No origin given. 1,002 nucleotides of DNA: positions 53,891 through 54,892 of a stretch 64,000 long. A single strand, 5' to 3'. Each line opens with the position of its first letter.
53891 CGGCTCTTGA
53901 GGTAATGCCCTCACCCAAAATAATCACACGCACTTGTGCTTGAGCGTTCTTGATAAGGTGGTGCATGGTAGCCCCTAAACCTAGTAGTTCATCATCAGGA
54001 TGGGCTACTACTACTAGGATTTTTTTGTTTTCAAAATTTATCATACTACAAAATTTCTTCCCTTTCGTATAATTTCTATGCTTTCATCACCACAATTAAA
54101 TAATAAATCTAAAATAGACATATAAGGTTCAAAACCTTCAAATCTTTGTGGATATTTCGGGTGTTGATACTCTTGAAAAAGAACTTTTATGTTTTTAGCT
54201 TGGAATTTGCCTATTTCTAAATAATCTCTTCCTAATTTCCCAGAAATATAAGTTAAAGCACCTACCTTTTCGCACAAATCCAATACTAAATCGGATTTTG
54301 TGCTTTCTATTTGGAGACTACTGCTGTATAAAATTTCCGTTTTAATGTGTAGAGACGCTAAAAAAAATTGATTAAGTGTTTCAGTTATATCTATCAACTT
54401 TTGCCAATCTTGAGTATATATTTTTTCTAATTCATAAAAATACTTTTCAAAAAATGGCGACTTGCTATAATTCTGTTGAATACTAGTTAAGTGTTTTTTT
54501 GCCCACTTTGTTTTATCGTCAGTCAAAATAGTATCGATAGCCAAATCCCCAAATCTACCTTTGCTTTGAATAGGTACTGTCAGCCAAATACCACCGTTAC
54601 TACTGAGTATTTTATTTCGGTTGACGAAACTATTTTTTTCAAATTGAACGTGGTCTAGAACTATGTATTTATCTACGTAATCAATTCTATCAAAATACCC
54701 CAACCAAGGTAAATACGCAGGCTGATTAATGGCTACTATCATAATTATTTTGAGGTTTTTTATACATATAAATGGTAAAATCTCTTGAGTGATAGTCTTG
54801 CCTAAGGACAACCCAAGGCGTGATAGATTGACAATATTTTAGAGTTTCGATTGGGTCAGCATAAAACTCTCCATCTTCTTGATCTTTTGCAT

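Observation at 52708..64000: Pseudaminic-acid locus extended by a translationally coupled seven-gene tailoring block: candidate pathway for an undescribed nonulosonic-acid derivative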

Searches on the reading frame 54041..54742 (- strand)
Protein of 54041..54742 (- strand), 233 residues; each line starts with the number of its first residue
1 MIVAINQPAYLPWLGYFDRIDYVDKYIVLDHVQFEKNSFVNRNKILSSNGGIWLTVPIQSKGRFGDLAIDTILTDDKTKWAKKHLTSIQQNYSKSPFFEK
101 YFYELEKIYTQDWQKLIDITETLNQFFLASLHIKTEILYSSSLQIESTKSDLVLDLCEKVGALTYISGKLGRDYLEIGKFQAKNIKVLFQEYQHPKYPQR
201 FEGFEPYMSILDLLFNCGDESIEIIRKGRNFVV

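Call 4: search_protein_families(library=pfam, proteins=[window:54041-54742:-], max_evalue=0.01)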
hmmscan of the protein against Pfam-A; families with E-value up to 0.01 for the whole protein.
window:54041-54742:- (233 aa): 1 family
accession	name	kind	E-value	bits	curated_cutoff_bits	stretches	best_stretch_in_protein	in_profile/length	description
PF08889.16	WbqC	-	5.5e-78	262.2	21.3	1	7-223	1-217/218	WbqC-like protein family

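Call 5: search_protein_families(library=ncbifam, proteins=[window:54041-54742:-], max_evalue=0.01)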
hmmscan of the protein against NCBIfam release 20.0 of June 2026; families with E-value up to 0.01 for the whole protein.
window:54041-54742:- (233 aa): 0 families

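Call 20: search_solved_structures(query=window:54041-54742:-, max_evalue=1)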
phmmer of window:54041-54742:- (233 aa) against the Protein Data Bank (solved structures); distinct sequences matched with E-value up to 1: 6.
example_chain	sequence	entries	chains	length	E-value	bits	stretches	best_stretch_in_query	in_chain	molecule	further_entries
1lns_A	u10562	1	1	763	0.031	17.2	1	103-193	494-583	X-PROLYL DIPEPTIDYL AMINOPEPTIDASE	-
3g4x_A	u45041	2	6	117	0.6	13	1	71-109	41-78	Superoxide dismutase [Ni]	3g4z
4ncq_A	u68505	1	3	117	0.61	13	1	71-109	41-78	Superoxide dismutase [Ni]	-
3g50_A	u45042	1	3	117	0.61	13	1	71-109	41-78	Superoxide dismutase [Ni]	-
1t6q_A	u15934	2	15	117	0.68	12.9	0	71-108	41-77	Superoxide dismutase [Ni]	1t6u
1t6i_A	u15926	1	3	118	0.69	12.8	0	71-108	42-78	Superoxide dismutase [Ni]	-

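Call 32: find_homologous_proteins(query=window:54041-54742:-, max_evalue=1e-10)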
Query window:54041-54742:- (233 aa): 4323 proteins with E <= 1e-10 among 4458 candidates; the best 120 are listed.
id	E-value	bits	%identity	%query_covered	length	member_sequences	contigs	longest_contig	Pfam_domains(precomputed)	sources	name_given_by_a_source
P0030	1.7e-144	498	94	100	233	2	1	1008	PF08889.17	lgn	-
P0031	2.7e-92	327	63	100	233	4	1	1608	PF08889.17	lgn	-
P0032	3.3e-91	323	61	100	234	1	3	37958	PF08889.17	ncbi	ncbi:MAG: WbqC family protein [Bernardetiaceae bacterium]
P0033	1.5e-90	321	64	100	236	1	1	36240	PF08889.17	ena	-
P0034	1.8e-90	321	63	100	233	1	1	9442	PF08889.17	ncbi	-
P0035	1.1e-89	318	63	100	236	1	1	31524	PF08889.17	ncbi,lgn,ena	-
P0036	6.4e-89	316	63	100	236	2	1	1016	PF08889.17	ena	-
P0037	1.4e-85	305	58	100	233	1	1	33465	PF08889.17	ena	-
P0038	4.7e-82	293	56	100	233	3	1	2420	PF08889.17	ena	-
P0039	1.4e-81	292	57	99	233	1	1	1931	PF08889.17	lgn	-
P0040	1.5e-81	292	58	99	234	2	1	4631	PF08889.17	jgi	jgi:hypothetical protein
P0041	1.3e-80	288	55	97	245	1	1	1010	PF08889.17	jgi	-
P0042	3.0e-80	287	56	97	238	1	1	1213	PF08889.17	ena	-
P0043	4.2e-80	287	55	100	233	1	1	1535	PF08889.17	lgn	-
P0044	7.5e-80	286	56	97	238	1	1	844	PF08889.17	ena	-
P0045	1.8e-79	285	54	97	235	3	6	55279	PF08889.17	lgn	-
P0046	2.7e-79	284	54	98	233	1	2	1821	PF08889.17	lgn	-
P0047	4.6e-79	283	53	100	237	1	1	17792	PF08889.17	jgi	jgi:hypothetical protein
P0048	6.2e-79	283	55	100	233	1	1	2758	PF08889.17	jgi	jgi:hypothetical protein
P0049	1.3e-78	282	54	97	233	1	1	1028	PF08889.17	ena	-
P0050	1.5e-78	282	54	97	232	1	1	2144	PF08889.17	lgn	-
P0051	2.3e-78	281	53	97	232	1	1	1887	PF08889.17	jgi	jgi:hypothetical protein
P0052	3.9e-78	280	54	99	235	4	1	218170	PF08889.17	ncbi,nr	ncbi:MAG: WbqC family protein [Bacteroidetes bacterium]|nr:WbqC family protein [Bacteroidota bacteri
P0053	5.3e-78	280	54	97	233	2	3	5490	PF08889.17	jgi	-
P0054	5.6e-78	280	53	99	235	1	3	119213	PF08889.17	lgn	-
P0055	1.2e-77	279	52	97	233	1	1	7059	PF08889.17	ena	-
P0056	2.0e-77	278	55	97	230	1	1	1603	PF08889.17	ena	-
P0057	2.4e-77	278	56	95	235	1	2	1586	PF08889.17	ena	-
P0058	4.5e-77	277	55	98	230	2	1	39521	PF08889.17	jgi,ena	-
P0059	4.6e-77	277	52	97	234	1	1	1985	PF08889.17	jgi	jgi:hypothetical protein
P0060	6.5e-77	276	52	100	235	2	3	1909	PF08889.17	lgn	-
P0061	7.3e-77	276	54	98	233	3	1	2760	PF08889.17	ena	-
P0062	1.1e-76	276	54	97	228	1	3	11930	PF08889.17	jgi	jgi:hypothetical protein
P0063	1.3e-76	275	52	97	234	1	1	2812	PF08889.17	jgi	-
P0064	2.7e-76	274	51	100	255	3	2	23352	PF08889.17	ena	-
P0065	3.1e-76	274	54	97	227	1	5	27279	PF08889.17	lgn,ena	-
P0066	4.6e-76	274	53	99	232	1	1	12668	PF08889.17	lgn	-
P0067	4.9e-76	274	55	97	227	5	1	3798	PF08889.17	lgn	-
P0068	5.2e-76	273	52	97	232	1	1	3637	PF08889.17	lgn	-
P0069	5.7e-76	273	55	97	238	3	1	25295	PF08889.17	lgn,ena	-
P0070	5.8e-76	273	52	100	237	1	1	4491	PF08889.17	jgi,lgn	-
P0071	6.0e-76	273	54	96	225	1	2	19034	PF08889.17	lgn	-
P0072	6.0e-76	273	53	98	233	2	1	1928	PF08889.17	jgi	jgi:hypothetical protein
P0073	6.6e-76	273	55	98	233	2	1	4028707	PF08889.17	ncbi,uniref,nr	ncbi:WbqC family protein [Leptospira sp. GIMC2001]|uniref:WbqC family protein n=1 Tax=Leptospira sp.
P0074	7.1e-76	273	53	99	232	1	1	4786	PF08889.17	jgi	-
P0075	7.1e-76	273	54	99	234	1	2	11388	PF08889.17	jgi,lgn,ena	jgi:hypothetical protein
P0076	8.1e-76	273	51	97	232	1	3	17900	PF08889.17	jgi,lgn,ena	-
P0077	8.3e-76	273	50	100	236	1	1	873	PF08889.17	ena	-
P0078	1.0e-75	272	52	99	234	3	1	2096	PF08889.17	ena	-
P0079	1.1e-75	272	56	97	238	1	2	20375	PF08889.17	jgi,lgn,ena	-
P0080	1.3e-75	272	52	97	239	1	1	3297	PF08889.17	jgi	jgi:hypothetical protein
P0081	1.3e-75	272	54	97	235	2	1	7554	PF08889.17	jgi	-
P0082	1.5e-75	272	53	97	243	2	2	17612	PF08889.17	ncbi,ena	-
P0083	1.7e-75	272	53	98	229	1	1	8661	PF08889.17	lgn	-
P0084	1.7e-75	272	54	98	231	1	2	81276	PF08889.17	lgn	-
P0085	1.8e-75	272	56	98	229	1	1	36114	PF08889.17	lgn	-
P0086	1.9e-75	272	53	97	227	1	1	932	PF08889.17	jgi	jgi:hypothetical protein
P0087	2.1e-75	271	53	100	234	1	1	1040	PF08889.17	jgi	-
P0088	2.2e-75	271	52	98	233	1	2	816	PF08889.17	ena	-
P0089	2.6e-75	271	51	97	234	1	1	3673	PF08889.17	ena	-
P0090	2.7e-75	271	51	100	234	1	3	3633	PF08889.17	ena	-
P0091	2.9e-75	271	55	100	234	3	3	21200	PF08889.17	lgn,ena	-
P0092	2.9e-75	271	52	100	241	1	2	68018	PF08889.17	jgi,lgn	jgi:hypothetical protein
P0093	3.2e-75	271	53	98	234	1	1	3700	PF08889.17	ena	-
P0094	3.8e-75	271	53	99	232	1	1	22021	PF08889.17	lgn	-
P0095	3.9e-75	271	54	97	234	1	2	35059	PF08889.17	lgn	-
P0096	4.0e-75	271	50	100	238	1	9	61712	PF08889.17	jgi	jgi:hypothetical protein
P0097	4.3e-75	270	53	97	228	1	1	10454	PF08889.17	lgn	-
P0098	4.4e-75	270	53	97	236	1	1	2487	PF08889.17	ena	-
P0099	5.0e-75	270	56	97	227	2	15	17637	PF08889.17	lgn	-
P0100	5.1e-75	270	51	99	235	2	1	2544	PF08889.17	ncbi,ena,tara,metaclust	tara:strand:- start:478 stop:1185 length:708 start_codon:yes stop_codon:yes gene_type:complete|metac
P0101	5.3e-75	270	53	97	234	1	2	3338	PF08889.17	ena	-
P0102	5.7e-75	270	52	97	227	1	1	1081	PF08889.17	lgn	-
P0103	6.4e-75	270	54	97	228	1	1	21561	PF08889.17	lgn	-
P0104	6.4e-75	270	53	95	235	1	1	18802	PF08889.17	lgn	-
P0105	6.8e-75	270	53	97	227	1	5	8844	PF08889.17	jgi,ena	-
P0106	7.2e-75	270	54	98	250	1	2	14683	PF08889.17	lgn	-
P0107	8.4e-75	269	50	97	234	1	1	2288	PF08889.17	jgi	jgi:WbqC-like protein family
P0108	9.4e-75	269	51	97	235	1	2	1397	PF08889.17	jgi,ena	-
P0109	9.7e-75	269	54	98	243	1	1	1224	PF08889.17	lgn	-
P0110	9.7e-75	269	54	97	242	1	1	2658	PF08889.17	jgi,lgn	-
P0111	9.8e-75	269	54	97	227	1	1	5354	PF08889.17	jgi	-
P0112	1.0e-74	269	54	97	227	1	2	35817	PF08889.17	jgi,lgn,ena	-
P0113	1.2e-74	269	52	98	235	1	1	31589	PF08889.17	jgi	-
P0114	1.2e-74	269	54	97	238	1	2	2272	PF08889.17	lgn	-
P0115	1.3e-74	269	54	97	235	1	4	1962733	PF08889.17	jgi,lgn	jgi:hypothetical protein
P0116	1.5e-74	269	53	98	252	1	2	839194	PF08889.17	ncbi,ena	-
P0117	1.7e-74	269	52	97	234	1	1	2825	PF08889.17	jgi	jgi:WbqC-like protein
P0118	1.8e-74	268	51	97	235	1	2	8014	PF08889.17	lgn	-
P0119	1.9e-74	268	50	100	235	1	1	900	PF08889.17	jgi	jgi:hypothetical protein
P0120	2.0e-74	268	53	97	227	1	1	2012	PF08889.17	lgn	-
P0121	2.1e-74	268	51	100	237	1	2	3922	PF08889.17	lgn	-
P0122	2.1e-74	268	50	97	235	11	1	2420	PF08889.17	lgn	-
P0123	2.2e-74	268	53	97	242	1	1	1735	PF08889.17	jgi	jgi:hypothetical protein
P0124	2.3e-74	268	56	100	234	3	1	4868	PF08889.17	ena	-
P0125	2.3e-74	268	52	97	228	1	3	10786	PF08889.17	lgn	-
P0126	2.4e-74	268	52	100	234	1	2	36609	PF08889.17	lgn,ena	-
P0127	2.5e-74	268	51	97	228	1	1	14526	PF08889.17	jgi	jgi:hypothetical protein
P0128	2.5e-74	268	52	100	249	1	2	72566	PF08889.17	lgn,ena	-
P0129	2.5e-74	268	50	100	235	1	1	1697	PF08889.17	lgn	-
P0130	2.6e-74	268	53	98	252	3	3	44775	PF08889.17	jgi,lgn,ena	-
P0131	2.6e-74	268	52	97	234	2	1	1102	PF08889.17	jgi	-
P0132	2.7e-74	268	53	98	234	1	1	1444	PF08889.17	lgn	-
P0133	2.8e-74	268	52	97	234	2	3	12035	PF08889.17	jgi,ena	-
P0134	2.9e-74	268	55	97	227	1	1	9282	PF08889.17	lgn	-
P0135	2.9e-74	268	52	100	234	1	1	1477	PF08889.17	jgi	-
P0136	3.0e-74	268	50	98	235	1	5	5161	PF08889.17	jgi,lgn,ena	-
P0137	3.1e-74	268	52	97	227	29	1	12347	PF08889.17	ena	-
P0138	3.4e-74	267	52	97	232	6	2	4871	PF08889.17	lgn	-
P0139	3.5e-74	267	51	100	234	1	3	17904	PF08889.17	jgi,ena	-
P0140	3.6e-74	267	50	100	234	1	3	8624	PF08889.17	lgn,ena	-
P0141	3.7e-74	267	51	97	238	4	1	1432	PF08889.17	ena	-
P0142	3.7e-74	267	53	97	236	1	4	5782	PF08889.17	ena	-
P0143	3.8e-74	267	54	100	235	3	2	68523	PF08889.17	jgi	jgi:hypothetical protein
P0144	3.8e-74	267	49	98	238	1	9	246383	PF08889.17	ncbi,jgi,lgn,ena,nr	ncbi:MAG TPA: WbqC family protein [Candidatus Sulfotelmatobacter sp.]|jgi:hypothetical protein|nr:Wb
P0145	3.8e-74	267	53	97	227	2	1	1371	PF08889.17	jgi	-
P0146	4.5e-74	267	54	97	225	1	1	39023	PF08889.17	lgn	-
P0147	4.7e-74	267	51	97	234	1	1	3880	PF08889.17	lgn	-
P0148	4.9e-74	267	52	98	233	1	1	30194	PF08889.17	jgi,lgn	jgi:hypothetical protein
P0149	5.4e-74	267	56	97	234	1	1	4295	PF08889.17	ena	-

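Call 33: find_encoding_contigs(protein=P0073, flank=10000, max_places=1)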
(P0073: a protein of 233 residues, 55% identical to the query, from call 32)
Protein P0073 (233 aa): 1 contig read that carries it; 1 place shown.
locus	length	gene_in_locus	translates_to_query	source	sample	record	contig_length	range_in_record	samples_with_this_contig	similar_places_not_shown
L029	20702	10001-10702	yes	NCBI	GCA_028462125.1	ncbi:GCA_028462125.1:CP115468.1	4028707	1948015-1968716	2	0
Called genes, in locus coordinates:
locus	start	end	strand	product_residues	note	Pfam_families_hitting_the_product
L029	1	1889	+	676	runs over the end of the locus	PF02348:CTP_transf_3, PF00202:Aminotran_3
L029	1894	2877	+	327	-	-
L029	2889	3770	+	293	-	PF02353:CMAS (weak), PF13489:Methyltransf_23, PF13847:Methyltransf_31, PF08241:Methyltransf_11, PF08242:Methyltransf_12, PF13649:Methyltransf_25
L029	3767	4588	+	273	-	PF01370:Epimerase, PF04321:RmlD_sub_bind, PF07993:NAD_binding_4 (faint), PF16363:GDP_Man_Dehyd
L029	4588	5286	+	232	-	PF00149:Metallophos, PF12850:Metallophos_2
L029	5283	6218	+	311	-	PF02655:ATP-grasp_3, PF15632:ATPgrasp_Ter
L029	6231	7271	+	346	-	PF03102:NeuB, PF08666:SAF (weak)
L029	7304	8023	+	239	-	PF05724:TPMT, PF03848:TehB (weak), PF01209:Ubie_methyltran, PF13489:Methyltransf_23, PF13847:Methyltransf_31, PF08241:Methyltransf_11, PF08242:Methyltransf_12, PF13649:Methyltransf_25, +2 more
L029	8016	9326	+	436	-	PF01593:Amino_oxidase, PF03486:HI0933_like (faint), PF07992:Pyr_redox_2 (faint), PF12831:FAD_oxidored (weak), PF13450:NAD_binding_8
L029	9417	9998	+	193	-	PF13489:Methyltransf_23 (weak), PF13847:Methyltransf_31, PF08242:Methyltransf_12 (weak), PF13649:Methyltransf_25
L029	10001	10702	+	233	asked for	PF08889:WbqC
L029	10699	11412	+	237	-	PF02585:PIG-L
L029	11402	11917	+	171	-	PF00583:Acetyltransf_1, PF13302:Acetyltransf_3, PF13523:Acetyltransf_8, PF13508:Acetyltransf_7 (weak), PF08445:FR47 (weak)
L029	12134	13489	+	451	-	PF27878:PFTS_polysacc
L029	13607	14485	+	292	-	PF00793:DAHP_synth_1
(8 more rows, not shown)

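Call 34: find_encoding_contigs(protein=P0052, flank=10000, max_places=1)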
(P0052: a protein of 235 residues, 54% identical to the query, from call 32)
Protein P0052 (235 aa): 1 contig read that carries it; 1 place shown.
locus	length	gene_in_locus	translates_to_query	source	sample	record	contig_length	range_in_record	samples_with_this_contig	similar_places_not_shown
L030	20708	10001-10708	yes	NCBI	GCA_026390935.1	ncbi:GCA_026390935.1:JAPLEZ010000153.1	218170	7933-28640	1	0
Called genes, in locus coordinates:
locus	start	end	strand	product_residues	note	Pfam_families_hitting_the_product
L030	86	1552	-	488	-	-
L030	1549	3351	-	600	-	-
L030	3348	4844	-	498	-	PF05159:Capsule_synth (weak)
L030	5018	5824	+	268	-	PF05050:Methyltransf_21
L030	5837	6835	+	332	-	-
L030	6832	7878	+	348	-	PF03102:NeuB, PF08666:SAF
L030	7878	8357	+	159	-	PF13302:Acetyltransf_3, PF13523:Acetyltransf_8 (weak), PF00583:Acetyltransf_1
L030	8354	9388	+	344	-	PF01041:DegT_DnrJ_EryC1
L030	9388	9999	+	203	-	PF13489:Methyltransf_23 (weak), PF01728:FtsJ (weak), PF13847:Methyltransf_31, PF08241:Methyltransf_11, PF08242:Methyltransf_12, PF13649:Methyltransf_25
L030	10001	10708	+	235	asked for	PF08889:WbqC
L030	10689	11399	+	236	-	PF02585:PIG-L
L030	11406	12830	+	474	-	-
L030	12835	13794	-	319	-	PF01370:Epimerase, PF04321:RmlD_sub_bind, PF16363:GDP_Man_Dehyd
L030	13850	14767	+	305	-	-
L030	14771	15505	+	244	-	PF08003:Methyltransf_9 (weak), PF13847:Methyltransf_31, PF08241:Methyltransf_11 (weak), PF08242:Methyltransf_12 (weak), PF13649:Methyltransf_25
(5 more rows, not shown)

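Call 35: find_encoding_contigs(protein=P0144, flank=10000, max_places=1)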
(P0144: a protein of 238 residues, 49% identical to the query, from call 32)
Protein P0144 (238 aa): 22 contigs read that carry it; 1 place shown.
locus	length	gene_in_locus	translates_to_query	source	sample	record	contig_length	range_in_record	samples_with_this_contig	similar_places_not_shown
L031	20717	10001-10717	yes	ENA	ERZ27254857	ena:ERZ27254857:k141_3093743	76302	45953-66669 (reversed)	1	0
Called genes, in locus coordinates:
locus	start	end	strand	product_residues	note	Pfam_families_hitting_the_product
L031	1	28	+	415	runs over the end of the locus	PF00753:Lactamase_B (faint), PF12706:Lactamase_B_2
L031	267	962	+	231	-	-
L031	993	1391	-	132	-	-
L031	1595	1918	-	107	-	-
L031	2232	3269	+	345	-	-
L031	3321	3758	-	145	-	-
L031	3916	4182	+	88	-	PF01527:HTH_Tnp_1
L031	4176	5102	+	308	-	PF13276:HTH_21, PF00665:rve, PF13683:rve_3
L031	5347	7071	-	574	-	PF27859:LIC12162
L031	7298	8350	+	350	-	PF03102:NeuB, PF08666:SAF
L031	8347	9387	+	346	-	PF01041:DegT_DnrJ_EryC1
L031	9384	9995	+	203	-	PF13489:Methyltransf_23, PF13847:Methyltransf_31 (weak), PF08242:Methyltransf_12, PF13649:Methyltransf_25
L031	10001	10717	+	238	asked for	PF08889:WbqC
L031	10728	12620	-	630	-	PF02310:B12-binding, PF04055:Radical_SAM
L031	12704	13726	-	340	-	-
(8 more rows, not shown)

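Call 47: predict_structure(alignment_id=A3)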
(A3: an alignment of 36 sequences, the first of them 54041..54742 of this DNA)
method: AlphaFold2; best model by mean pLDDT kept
length: 233 residues; sequences in the alignment: 36
mean_pLDDT: 92.9   pTM: 0.90
mean pLDDT of the five models: 92.9, 92.2, 92.1, 91.8, 91.1
residues with pLDDT >= 90: 190; 70-90: 35; 50-70: 8; < 50: 0
segments of 3 or more residues with pLDDT < 50: none
pLDDT, mean of each block of 10 residues (from residue 1): 95 96 97 65 87 91 80 88 97 98 98 94 98 97 87 96 95 94 98 96 94 98 98 94
secondary structure, 60 per line:
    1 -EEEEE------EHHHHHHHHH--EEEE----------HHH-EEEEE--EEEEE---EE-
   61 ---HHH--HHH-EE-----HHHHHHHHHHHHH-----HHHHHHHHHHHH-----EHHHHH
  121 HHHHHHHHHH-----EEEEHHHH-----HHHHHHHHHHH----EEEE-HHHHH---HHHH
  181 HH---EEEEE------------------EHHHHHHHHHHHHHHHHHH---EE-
elements in order: E2-6 H14-22 E25-28 E43-47 E50-54 H80-92 H98-109 H116-130 E136-139 H140-143 H149-159 E164-167 H169-173 H177-182 E186-190 H210-227

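Call 51: fold_search(model_id=the predicted structure, library=pdb)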
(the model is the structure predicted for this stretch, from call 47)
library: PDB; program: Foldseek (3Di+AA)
matches with E <= 10: 429; with E <= 0.001: 0
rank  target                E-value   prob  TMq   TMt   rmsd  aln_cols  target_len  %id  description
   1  1xvl_B                4.7e-02  0.14  0.24  0.21  15.4       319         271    8  The three-dimensional structure of MntC from Synechocystis 6803 (released 2005-04-26)
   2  1xvl_A                1.2e-01  0.10  0.23  0.20  16.0       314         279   10  The three-dimensional structure of MntC from Synechocystis 6803 (released 2005-04-26)
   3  5b4c_A                1.3e-01  0.05  0.15  0.15  18.6       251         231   10  Crystal structure of H10N mutant of LpxH with manganese (released 2016-09-28)
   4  3h05_A                1.4e-01  0.66  0.32  0.45   6.8       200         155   10  The Crystal Structure of a Putative Nicotinate-nucleotide Adenylyltransferase from Vibrio parahaemolyticus (released 2009-04-21)
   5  5b49_B                1.5e-01  0.05  0.13  0.13  19.5       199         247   10  Crystal structure of LpxH with manganese from Pseudomonas aeruginosa (released 2016-09-28)
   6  5b4d_A                1.7e-01  0.04  0.13  0.13  18.7       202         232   10  Crystal structure of H10N mutant of LpxH (released 2016-09-28)
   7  7lm6                  2.3e-01  0.06  0.18  0.17  16.0       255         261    9  Crystal structure of the Zn(II)-bound AdcAII H205L mutant variant of Streptococcus pneumoniae (released 2021-09-29)
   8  5ahw_D                2.5e-01  0.28  0.19  0.30   5.6        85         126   18  Crystal structure of universal stress protein MSMEG_3811 in complex with cAMP (released 2015-04-01)
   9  3dfi                  2.5e-01  0.25  0.29  0.28   9.1       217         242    7  The crystal structure of antimicrobial reagent A40926 pseudoaglycone deacetylase Dbv21 (released 2008-07-22)
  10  5z35                  3.4e-01  0.06  0.24  0.22  14.2       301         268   11  Structure of Y68F mutant metal free periplasmic metal binding protein from candidatus liberibacter asiaticus (released 2018-10-03)
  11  2zgv                  3.6e-01  0.04  0.15  0.11  14.8       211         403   11  Crystal Structure of human phosphoglycerate kinase bound to D-ADP (released 2008-07-01)
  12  8yj8_A                3.9e-01  0.05  0.22  0.20  14.6       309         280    9  Characerization of a novel format scFvXVHH single-chain Biparatopic antibody against a metal binding protein, MtsA (released 2024-06-19)
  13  8yj7_A                4.1e-01  0.06  0.23  0.21  14.9       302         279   10  Characerization of a novel format scFvXVHH single-chain Biparatopic antibody against a metal binding protein, MtsA (released 2024-06-19)
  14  7ykn                  4.4e-01  0.28  0.30  0.16   8.3       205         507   10  Crystal structure of (6-4) photolyase from Vibrio cholerae (released 2022-12-21)
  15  3huu_D                4.4e-01  0.03  0.18  0.17  19.3       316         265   10  Crystal structure of transcription regulator like protein from Staphylococcus haemolyticus (released 2009-07-07)
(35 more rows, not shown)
